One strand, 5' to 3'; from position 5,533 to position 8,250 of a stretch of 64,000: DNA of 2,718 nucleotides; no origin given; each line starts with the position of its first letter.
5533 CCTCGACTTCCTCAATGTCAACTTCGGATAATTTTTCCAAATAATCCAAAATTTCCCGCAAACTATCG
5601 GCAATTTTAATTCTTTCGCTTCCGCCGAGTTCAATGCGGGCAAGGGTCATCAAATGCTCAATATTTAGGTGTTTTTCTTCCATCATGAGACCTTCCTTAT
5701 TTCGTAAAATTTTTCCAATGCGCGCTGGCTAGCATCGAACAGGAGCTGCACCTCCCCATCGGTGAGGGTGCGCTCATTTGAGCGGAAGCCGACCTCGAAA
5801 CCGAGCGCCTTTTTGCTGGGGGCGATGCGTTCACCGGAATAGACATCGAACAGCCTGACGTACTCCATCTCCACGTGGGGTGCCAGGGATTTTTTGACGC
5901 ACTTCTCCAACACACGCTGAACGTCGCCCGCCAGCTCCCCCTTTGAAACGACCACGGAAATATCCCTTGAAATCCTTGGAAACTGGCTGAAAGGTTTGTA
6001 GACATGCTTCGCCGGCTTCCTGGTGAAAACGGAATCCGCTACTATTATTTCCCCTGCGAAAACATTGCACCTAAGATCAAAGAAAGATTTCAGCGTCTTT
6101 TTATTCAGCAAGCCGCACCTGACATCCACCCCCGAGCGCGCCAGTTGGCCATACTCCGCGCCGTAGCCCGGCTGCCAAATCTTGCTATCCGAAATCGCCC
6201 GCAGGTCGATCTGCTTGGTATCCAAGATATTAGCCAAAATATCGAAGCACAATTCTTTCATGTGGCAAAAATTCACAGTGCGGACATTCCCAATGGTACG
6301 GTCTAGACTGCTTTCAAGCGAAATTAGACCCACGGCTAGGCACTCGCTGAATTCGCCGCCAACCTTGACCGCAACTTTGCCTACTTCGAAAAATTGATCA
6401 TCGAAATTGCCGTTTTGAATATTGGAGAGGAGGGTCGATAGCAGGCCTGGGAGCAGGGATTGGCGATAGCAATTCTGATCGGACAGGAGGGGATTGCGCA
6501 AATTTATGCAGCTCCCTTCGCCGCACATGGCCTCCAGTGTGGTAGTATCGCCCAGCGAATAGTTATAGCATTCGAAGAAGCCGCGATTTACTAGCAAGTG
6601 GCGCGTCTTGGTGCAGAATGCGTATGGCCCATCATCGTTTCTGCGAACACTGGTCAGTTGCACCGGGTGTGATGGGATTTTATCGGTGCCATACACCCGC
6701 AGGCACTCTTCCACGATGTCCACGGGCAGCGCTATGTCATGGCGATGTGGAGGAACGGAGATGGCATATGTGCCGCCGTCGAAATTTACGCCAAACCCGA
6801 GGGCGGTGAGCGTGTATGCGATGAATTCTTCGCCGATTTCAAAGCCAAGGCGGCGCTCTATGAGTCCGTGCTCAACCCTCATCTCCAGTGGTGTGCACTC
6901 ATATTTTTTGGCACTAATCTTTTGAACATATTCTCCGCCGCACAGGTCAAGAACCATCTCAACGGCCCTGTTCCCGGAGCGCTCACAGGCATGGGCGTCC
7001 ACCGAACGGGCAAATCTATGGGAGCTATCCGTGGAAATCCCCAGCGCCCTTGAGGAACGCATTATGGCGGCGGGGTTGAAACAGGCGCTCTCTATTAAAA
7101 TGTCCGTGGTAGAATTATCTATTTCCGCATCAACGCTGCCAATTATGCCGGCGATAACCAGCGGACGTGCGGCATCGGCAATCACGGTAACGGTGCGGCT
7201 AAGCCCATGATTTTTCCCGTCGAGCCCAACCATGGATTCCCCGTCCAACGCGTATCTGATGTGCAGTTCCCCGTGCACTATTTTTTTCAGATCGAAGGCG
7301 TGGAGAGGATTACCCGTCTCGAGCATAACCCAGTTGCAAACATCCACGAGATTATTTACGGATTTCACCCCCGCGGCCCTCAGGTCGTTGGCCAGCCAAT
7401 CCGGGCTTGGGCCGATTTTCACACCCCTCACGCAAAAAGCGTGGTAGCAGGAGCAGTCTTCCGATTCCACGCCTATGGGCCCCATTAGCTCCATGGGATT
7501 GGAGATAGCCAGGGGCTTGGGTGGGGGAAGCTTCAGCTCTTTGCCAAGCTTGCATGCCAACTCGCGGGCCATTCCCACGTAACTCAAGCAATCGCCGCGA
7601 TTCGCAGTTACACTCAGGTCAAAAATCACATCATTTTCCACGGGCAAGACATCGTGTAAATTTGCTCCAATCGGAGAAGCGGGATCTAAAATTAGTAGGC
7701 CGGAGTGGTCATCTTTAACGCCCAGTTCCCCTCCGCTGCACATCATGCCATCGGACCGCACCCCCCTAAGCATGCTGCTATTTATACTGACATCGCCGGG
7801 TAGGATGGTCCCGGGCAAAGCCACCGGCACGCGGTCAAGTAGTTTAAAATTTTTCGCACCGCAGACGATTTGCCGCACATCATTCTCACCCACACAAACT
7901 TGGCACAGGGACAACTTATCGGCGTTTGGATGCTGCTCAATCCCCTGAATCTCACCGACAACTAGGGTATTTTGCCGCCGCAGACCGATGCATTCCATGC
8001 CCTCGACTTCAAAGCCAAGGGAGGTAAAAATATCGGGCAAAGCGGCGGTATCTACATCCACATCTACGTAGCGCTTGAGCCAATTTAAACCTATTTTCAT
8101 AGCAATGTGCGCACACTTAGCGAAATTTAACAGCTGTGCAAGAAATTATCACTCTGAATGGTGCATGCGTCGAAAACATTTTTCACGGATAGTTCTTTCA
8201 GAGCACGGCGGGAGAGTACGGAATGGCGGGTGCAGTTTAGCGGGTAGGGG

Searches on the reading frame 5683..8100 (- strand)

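Call 12: search_protein_families(library=pfam, proteins=[window:5683-8100:-], max_evalue=0.001)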
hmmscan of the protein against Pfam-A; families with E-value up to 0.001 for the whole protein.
window:5683-8100:- (805 aa): 5 families
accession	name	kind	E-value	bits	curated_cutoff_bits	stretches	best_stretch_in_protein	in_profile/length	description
PF03483.22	B3_4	-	3.6e-57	193.2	29.3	1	216-388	2-174/174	B3/4 domain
PF17759.6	tRNA_synthFbeta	-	2.6e-22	79.8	22.4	1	475-684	1-211/214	Phenylalanyl tRNA synthetase beta chain CLM domain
PF01588.26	tRNA_bind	-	1.3e-18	67.3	27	1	46-146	1-95/96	Putative tRNA binding domain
PF03484.21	B5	-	2.9e-17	63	28.6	1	408-471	2-66/67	tRNA synthetase B5 domain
PF03147.19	FDX-ACB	-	5.6e-16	59.2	31.1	1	705-798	1-88/94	Ferredoxin-fold anticodon binding domain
